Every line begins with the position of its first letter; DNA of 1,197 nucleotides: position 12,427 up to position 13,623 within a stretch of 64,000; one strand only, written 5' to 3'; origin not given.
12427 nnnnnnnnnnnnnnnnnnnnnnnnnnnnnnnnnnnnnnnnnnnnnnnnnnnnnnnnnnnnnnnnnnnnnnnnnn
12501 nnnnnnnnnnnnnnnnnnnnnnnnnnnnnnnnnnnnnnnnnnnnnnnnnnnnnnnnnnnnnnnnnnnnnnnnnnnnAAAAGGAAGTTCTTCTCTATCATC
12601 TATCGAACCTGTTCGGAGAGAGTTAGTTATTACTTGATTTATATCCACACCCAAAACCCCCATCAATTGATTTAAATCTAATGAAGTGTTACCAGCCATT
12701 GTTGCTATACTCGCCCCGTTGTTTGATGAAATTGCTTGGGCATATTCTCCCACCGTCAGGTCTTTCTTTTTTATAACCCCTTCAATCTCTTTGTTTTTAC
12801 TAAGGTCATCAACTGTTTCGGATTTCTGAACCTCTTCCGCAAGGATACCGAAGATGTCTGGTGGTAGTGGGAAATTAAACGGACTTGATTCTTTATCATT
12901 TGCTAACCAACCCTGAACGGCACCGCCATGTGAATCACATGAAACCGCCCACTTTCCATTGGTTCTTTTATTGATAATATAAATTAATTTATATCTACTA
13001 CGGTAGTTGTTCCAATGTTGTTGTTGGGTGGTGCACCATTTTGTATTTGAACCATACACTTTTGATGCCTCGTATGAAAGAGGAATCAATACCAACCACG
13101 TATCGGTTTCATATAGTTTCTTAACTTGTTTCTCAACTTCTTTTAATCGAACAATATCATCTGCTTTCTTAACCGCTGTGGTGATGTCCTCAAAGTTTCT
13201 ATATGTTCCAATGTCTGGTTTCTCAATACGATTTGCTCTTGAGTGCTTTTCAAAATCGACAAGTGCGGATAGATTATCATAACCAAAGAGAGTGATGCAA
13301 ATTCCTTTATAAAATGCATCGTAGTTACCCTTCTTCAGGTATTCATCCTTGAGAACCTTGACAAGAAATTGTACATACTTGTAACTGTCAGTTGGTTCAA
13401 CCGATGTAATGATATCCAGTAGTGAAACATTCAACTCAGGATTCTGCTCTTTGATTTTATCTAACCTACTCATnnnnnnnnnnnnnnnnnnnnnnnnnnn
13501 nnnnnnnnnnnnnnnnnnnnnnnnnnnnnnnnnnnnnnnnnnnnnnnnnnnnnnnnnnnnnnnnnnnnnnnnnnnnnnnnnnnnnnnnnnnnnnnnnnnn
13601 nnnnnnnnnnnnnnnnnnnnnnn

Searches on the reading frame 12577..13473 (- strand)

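Call 24: search_protein_families(library=phrogs, proteins=[window:12577-13473:-], max_evalue=0.00001)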
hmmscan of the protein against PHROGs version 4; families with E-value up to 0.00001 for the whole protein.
window:12577-13473:- (299 aa): 2 families
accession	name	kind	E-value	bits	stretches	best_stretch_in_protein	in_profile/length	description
phrog_17056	-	unknown function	7.8e-08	33.1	1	114-183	119-192/420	-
phrog_28193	-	unknown function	7.5e-06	26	0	122-180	111-174/681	-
